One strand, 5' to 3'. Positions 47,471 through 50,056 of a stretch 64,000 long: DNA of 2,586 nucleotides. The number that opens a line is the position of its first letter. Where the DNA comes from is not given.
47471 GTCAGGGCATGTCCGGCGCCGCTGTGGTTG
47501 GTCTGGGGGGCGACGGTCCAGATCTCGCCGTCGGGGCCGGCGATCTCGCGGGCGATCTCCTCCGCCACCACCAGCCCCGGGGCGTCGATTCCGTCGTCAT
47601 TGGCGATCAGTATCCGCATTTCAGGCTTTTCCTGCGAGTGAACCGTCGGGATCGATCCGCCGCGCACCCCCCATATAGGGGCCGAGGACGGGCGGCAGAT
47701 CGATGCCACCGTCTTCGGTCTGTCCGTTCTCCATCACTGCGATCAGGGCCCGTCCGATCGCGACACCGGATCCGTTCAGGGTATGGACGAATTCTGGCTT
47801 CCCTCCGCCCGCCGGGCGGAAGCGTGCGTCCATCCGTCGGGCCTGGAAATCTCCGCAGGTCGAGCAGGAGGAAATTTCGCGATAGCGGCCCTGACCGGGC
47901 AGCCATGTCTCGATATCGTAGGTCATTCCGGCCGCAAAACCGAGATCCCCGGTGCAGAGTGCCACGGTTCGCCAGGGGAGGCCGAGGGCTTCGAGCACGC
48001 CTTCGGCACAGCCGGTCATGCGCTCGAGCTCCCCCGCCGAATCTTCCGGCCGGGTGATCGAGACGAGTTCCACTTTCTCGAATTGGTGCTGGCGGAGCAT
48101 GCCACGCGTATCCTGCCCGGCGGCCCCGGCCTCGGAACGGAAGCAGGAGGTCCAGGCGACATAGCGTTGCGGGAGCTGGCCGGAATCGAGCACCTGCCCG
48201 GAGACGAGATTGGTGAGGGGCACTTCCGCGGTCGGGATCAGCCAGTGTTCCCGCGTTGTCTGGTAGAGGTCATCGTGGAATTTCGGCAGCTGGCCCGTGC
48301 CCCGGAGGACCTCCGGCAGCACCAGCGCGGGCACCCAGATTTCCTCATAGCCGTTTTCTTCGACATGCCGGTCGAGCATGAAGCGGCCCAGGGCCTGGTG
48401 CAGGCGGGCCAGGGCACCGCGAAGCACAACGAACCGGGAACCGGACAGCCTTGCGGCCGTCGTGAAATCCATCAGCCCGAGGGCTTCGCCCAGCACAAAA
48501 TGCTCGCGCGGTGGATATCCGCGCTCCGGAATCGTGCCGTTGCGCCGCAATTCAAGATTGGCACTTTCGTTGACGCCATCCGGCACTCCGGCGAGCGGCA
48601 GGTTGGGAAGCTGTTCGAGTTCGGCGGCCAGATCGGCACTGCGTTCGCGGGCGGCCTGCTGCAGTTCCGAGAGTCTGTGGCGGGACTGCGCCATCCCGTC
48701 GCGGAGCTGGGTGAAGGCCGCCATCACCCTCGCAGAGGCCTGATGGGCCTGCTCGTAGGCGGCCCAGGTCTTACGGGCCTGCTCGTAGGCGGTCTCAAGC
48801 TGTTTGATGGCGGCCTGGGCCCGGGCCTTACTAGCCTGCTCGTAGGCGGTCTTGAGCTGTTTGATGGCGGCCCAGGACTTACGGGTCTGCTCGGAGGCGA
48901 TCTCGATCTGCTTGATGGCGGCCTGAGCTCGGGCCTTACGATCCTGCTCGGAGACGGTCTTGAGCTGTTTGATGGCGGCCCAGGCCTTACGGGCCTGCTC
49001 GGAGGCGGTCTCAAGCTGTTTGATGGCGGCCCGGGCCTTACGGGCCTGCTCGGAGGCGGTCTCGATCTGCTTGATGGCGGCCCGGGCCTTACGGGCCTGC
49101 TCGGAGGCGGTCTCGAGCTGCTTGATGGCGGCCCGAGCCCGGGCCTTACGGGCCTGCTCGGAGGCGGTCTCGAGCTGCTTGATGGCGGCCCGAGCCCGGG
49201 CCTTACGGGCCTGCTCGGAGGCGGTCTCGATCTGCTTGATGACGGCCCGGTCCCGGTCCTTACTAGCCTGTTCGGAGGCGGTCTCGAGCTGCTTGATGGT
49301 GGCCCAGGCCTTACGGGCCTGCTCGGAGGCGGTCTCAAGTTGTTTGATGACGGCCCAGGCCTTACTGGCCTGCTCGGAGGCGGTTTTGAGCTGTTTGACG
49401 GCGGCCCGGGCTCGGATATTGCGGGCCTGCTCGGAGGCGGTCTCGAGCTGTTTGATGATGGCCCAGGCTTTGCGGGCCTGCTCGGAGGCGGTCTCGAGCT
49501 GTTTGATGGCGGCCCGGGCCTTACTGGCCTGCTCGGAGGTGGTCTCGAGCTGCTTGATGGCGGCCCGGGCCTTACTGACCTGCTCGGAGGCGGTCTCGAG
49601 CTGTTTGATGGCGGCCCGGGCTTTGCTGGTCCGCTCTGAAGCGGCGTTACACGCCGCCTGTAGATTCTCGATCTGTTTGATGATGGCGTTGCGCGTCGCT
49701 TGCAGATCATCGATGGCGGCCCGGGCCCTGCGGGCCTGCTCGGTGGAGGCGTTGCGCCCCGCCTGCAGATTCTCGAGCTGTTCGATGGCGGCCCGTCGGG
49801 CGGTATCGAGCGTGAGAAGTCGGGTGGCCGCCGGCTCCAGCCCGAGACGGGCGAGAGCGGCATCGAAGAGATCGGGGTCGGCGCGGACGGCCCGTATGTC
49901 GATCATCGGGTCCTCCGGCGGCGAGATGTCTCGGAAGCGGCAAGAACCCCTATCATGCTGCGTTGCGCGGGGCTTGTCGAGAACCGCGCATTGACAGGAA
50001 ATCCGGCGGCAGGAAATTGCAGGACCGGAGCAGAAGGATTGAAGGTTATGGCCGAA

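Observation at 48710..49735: Seryl-tRNA synthetase carries a ~330-residue in-frame tandem-repeat expansion at the tip of its tRNA-binding coiled-coil arm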

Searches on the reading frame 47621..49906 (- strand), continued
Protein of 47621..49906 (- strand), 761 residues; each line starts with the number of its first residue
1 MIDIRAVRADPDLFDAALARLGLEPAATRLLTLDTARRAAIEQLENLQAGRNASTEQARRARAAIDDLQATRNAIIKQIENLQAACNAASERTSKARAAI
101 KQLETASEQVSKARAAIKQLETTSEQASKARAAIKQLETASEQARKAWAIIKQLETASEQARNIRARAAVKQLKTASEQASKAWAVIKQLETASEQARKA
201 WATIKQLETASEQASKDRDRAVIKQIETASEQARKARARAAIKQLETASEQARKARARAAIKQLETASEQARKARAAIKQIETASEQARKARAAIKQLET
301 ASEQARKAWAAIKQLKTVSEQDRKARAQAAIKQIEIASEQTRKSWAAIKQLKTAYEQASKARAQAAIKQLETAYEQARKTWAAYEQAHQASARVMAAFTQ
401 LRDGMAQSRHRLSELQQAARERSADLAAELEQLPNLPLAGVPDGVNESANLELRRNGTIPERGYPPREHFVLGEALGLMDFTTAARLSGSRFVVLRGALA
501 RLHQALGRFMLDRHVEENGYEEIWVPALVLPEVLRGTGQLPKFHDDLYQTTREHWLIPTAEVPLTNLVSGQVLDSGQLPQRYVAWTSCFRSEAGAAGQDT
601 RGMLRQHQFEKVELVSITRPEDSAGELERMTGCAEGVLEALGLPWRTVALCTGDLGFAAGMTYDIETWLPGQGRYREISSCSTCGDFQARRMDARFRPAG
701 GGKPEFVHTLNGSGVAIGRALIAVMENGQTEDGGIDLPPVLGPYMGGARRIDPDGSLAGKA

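Call 56: predict_structure(alignment_id=A2)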
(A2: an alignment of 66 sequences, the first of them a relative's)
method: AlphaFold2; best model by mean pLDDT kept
length: 692 residues; sequences in the alignment: 66
mean_pLDDT: 79.3   pTM: 0.65
mean pLDDT of the five models: 79.3, 79.1, 77.5, 77.2, 76.4
residues with pLDDT >= 90: 313; 70-90: 147; 50-70: 166; < 50: 66
segments of 3 or more residues with pLDDT < 50: 101-106, 108-128, 272-295, 524-530
pLDDT, mean of each block of 10 residues (from residue 1): 92 95 95 98 97 90 83 76 70 56 46 35 44 59 65 67 68 66 69 70 54 67 71 68 68 65 55 43 40 48 66 69 80 90 97 95 89 94 97 93 94 84 85 97 98 93 76 68 86 92 97 90 47 55 95 98 98 98 85 96 94 93 94 95 90 96 97 97 96 61
secondary structure, 60 per line:
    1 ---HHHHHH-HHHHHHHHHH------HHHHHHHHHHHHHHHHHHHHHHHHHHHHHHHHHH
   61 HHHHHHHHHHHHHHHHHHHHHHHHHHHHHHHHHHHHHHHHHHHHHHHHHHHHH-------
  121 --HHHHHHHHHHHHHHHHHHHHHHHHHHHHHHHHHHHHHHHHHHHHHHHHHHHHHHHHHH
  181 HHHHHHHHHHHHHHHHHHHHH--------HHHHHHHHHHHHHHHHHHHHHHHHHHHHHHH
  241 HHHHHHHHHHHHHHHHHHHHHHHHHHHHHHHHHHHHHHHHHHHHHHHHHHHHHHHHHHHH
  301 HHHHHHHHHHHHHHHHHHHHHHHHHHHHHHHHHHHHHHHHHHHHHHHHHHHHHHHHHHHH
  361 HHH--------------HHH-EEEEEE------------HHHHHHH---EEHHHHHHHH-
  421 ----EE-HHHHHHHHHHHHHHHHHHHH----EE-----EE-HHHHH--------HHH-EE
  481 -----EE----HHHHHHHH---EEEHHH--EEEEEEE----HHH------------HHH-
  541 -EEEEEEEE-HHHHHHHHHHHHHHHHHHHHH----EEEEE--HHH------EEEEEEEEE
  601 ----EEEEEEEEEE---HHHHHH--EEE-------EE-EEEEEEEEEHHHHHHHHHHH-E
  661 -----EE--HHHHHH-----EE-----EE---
elements in order (helices of 4 or more, strands of 3 or more residues): H4-9 H11-20 H27-113 H123-201 H210-363 E382-387 H400-406 H412-419 H428-447 H462-466 H492-499 E503-505 E511-517 E542-549 H551-571 E576-580 E592-600 E605-614 H618-623 E626-628 E639-647 H648-658 H670-675
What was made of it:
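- In the 692-aa allele AF2 gives a hairpin with its turn at aa 202-209, near the midpoint (call 56).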

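Call 83: fold_search(model_id=the predicted structure, library=pdb)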
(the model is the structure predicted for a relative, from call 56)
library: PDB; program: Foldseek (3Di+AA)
matches with E <= 10: 597; with E <= 0.001: 448
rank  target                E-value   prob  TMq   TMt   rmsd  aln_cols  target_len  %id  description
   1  2dq3_A                6.2e-45  1.00  0.49  0.78   5.3       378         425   49  Crystal structure of aq_298 (released 2007-06-05)
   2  6he3_A                2.1e-44  1.00  0.50  0.81   6.4       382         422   52  Pseudomonas aeruginosa Seryl-tRNA Synthetase in Complex with 5'-O-(N-(L-seryl)-sulfamoyl)cytidine (released 2019-12-04)
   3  6r1m_A                2.9e-44  1.00  0.50  0.80   7.4       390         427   49  Crystal structure of E. coli seryl-tRNA synthetase complexed to seryl sulfamoyl adenosine (released 2020-01-22)
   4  6hdz_A                3.5e-44  1.00  0.50  0.80  10.0       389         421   50  Pseudomonas aeruginosa Seryl-tRNA Synthetase in Complex with 5'-O-(N-(L-seryl)-Sulfamoyl)uridine (released 2019-12-04)
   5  6he1_A                4.3e-44  1.00  0.49  0.80  10.0       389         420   50  Pseudomonas aeruginosa Seryl-tRNA Synthetase in Complex with 5'-O-(N-(L-seryl)-sulfamoyl)N3-methyluridine (released 2019-12-04)
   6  6h9x                  7.7e-44  1.00  0.49  0.77   9.9       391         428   50  Klebsiella pneumoniae Seryl-tRNA Synthetase in Complex with the Intermediate Analog 5'-O-(N-(L-Seryl)-Sulfamoyl)Adenosin (released 2019-05-15)
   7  6r1m_B                1.2e-43  1.00  0.50  0.80   7.7       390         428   49  Crystal structure of E. coli seryl-tRNA synthetase complexed to seryl sulfamoyl adenosine (released 2020-01-22)
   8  7ap1                  1.4e-43  1.00  0.48  0.78   8.2       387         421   49  Klebsiella pneumoniae Seryl-tRNA synthetase in Complex with Compound SerS7HMDDA (released 2020-11-11)
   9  6hdz_B                1.4e-43  1.00  0.47  0.85   5.1       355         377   53  Pseudomonas aeruginosa Seryl-tRNA Synthetase in Complex with 5'-O-(N-(L-seryl)-Sulfamoyl)uridine (released 2019-12-04)
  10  6r1o                  2.3e-43  1.00  0.49  0.79   7.5       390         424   48  Crystal structure of E. coli seryl-tRNA synthetase complexed to a seryl sulfamoyl adenosine derivative (released 2020-01-22)
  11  6hhy                  3.2e-43  1.00  0.48  0.77   8.3       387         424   49  Klebsiella pneumoniae Seryl-tRNA Synthetase in Complex with 5'-O-(N-(L-seryl)-sulfamoyl)N3-methyluridine (released 2019-12-18)
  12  6he3_B                3.6e-43  1.00  0.47  0.85   5.1       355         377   53  Pseudomonas aeruginosa Seryl-tRNA Synthetase in Complex with 5'-O-(N-(L-seryl)-sulfamoyl)cytidine (released 2019-12-04)
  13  9qmp                  3.6e-43  1.00  0.48  0.80  11.1       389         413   47  E.coli seryl-tRNA synthetase (released 2025-05-14)
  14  6he1_B                5.3e-43  1.00  0.47  0.84   1.9       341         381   54  Pseudomonas aeruginosa Seryl-tRNA Synthetase in Complex with 5'-O-(N-(L-seryl)-sulfamoyl)N3-methyluridine (released 2019-12-04)
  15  9qof_B                8.4e-43  1.00  0.46  0.87   1.8       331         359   55  E.coli seryl-tRNA synthetase (Arm deletion mutant) bound to sulphamoyl seryl-adenylate analogue (released 2025-05-14)
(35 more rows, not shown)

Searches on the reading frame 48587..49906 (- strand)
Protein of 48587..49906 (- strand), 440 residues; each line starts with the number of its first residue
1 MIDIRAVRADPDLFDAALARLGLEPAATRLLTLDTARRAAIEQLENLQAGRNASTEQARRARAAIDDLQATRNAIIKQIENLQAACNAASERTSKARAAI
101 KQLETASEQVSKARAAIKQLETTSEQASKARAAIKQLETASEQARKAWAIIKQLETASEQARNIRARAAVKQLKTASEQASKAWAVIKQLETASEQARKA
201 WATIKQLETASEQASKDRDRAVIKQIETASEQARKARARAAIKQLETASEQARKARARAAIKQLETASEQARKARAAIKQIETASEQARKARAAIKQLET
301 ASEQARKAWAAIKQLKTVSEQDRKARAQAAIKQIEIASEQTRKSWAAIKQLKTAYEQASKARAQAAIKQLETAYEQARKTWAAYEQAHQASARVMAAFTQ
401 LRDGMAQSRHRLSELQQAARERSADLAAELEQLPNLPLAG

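Call 66: search_protein_representatives(protein=window:48587-49906:-)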
Query: 440 residues. Proteins with E-value up to 0.001 (for the whole library): 400; up to 1e-10: 2; up to 1e-30: 1. The best 150 are listed.
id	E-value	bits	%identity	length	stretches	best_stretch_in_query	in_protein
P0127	3.0e-35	138.6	26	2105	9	91-305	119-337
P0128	4.8e-17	78.8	42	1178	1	166-315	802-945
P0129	1.1e-09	54.5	44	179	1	1-100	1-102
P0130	1.6e-09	54.0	28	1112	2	116-326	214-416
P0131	2.9e-09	53.2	46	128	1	1-91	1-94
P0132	3.5e-09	52.9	38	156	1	1-103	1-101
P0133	5.0e-09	52.4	52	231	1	1-72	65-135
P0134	5.0e-09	52.4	40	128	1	1-105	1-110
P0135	5.8e-09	52.2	38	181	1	1-102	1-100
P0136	8.3e-09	51.7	36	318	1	1-107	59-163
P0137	9.9e-09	51.4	34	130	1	1-112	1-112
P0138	1.1e-08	51.3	49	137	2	1-70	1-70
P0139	1.4e-08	51.0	44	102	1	1-83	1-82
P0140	1.7e-08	50.7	45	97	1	3-68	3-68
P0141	1.7e-08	50.7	45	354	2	1-69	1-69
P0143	3.4e-08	49.7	27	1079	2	86-359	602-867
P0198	1.9e-06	43.9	38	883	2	55-354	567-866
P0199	1.9e-06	43.9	24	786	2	89-334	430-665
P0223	4.8e-06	42.6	30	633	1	90-271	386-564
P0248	1.1e-05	41.5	25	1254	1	129-410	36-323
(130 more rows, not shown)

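Call 68: search_protein_families(library=pfam, proteins=[P0127, P0128, P0130, P0143, P0198, P0199, P0223, P0248], max_evalue=0.001)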
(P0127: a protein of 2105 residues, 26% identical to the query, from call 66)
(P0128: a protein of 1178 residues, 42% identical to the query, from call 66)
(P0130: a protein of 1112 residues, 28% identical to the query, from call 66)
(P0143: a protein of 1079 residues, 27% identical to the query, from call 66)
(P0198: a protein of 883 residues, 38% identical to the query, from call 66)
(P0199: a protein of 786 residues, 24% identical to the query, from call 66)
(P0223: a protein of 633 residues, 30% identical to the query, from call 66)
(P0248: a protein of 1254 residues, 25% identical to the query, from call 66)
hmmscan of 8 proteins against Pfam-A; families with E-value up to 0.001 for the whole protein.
P0127 (2105 aa): 1 family
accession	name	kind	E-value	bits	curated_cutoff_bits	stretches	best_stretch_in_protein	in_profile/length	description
PF11811.13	DUF3331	-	2.2e-14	53.9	25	0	1603-1629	20-46/91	Domain of unknown function (DUF3331)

P0128 (1178 aa): 1 family
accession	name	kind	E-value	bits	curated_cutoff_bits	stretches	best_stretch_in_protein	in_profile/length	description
PF13688.12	Reprolysin_5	-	0.00043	21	27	1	128-179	136-195/196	Metallo-peptidase family M12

P0130 (1112 aa): 11 families
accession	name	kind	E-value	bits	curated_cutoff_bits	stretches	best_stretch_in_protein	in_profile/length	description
PF13646.12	HEAT_2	-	1.2e-85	282.3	27.7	6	279-371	1-88/88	HEAT repeats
PF12770.12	CHAT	-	1.2e-48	166.5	24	1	808-1111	7-288/289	CHAT domain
PF03130.22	HEAT_PBS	-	3.4e-35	116.9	20.9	0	363-389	2-26/27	PBS lyase HEAT-like repeat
PF00514.29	Arm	-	1.8e-29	101.2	20.6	0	340-374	7-40/41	Armadillo/beta-catenin-like repeat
PF02985.28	HEAT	-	2.6e-28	95.8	23.5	0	279-306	2-28/31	HEAT repeat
PF13513.12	HEAT_EZ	-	9.1e-21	74.3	27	0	225-271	2-55/55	HEAT-like repeat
PF24714.1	TOR1L1_N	-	8.9e-10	38.8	43.3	0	277-316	211-249/281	TORTIFOLIA1 N-terminal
PF19016.5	DUF5745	-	3.5e-09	36.8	27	0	202-219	40-57/59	Domain of unknown function (DUF5745)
PF21095.3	CarD_C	-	0.00011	22.6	23.1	0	114-153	7-46/87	CarD, C-terminal domain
PF11838.14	ERAP1_C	-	0.00011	22.1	38.2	0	288-388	123-224/318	ERAP1-like C-terminal domain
PF11116.13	DUF2624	-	0.00023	22.3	24.7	0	270-303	47-80/83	Protein of unknown function (DUF2624)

P0143 (1079 aa): 6 families
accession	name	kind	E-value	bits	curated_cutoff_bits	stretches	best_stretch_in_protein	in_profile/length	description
PF08017.16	Fibrinogen_BP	-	1.2e-18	67.1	50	1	589-881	55-329/425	Fibrinogen binding protein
PF05033.22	Pre-SET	-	3.4e-17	63.3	29.1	1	369-472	2-101/101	Pre-SET motif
PF00856.33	SET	-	6.5e-17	62.3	22.4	1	962-1053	36-104/105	SET domain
PF18359.7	Tudor_5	-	1e-11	44.8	31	1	77-124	1-53/53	Histone methyltransferase Tudor domain 1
PF18358.7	Tudor_4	-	2e-10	40.6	25.8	1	164-213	1-50/50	Histone methyltransferase Tudor domain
PF01429.25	MBD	-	3.1e-07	30.4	21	1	288-347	7-69/77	Methyl-CpG binding domain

P0198 (883 aa): 6 families
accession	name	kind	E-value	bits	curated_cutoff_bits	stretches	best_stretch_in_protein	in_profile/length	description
PF21912.2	Glyco_transf_99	-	4.6e-25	89.2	27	1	10-122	65-178/179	Glycosyltransferase 99 family N-terminal domain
PF18367.6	Rv2175c_C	-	1.6e-06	28.5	26.4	0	588-611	27-50/56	Rv2175c C-terminal domain of unknown function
PF05791.16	Bacillus_HBL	-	2.5e-06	27.9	29.1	0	462-537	98-173/177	Bacillus haemolytic enterotoxin (HBL)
PF25443.1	ANG-1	-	3.5e-06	27.6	28.5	0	427-486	25-84/105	ANG-1-like domain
PF13851.11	GAS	-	6.6e-05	22.8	32.3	0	490-537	36-83/200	Growth-arrest specific micro-tubule binding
PF14532.12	Sigma54_activ_2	-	0.00023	21.9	25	0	503-567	37-100/138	Sigma-54 interaction domain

P0199 (786 aa): 1 family
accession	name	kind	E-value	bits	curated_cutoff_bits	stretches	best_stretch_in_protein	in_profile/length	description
PF00096.32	zf-C2H2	-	0.00076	20.3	25.2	1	686-709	1-23/23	Zinc finger, C2H2 type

P0223 (633 aa): 1 family
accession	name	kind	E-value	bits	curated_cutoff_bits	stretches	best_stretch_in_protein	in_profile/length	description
PF25785.1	TPR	-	1.5e-17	64.3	27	1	120-216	3-109/110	Nucleoprotein TPR-like domain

P0248 (1254 aa): 7 families
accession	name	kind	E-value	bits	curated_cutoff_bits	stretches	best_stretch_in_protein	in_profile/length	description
PF04513.17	Baculo_PEP_C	-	1.3e-09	38.7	38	0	903-984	23-98/140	Baculovirus polyhedron envelope protein, PEP, C terminus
PF18688.6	DUF5638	-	9.1e-09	36.1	39.8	0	207-247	62-102/104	Family of unknown function (DUF5638)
PF23130.1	IcmW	-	8e-07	29.8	27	0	164-223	15-62/144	IcmW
PF06013.18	WXG100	-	7.4e-05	23.4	27.3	0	336-407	14-82/86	Proteins of 100 residues with WXG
PF07889.17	DUF1664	-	0.00026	21.5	34.6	0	965-1045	42-111/124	Protein of unknown function (DUF1664)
PF14659.12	Phage_int_SAM_3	-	0.00035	21.2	22.6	0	148-165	25-43/58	Phage integrase, N-terminal SAM-like domain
PF24164.1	TMP_N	-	0.00084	20.2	27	0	24-77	22-75/82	Tape measure protein N-terminal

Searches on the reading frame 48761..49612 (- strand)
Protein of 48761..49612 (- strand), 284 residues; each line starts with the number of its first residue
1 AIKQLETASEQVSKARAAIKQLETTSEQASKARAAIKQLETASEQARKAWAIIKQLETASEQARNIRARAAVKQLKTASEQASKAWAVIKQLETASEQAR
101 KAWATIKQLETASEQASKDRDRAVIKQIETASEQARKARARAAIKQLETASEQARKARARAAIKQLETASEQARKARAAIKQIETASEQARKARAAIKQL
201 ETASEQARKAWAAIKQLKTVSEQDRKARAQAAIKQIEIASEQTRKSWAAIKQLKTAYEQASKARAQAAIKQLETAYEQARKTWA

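Call 30: find_homologous_proteins(query=window:48761-49612:-, max_evalue=0.001)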
Query seq(284 aa): 8000 candidates shared short words with the query, none scored E <= 0.001.
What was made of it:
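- Tried and rejected: Searching the 5.8-billion protein collection with the pure repeat (284 aa) returned nothing (call 30).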
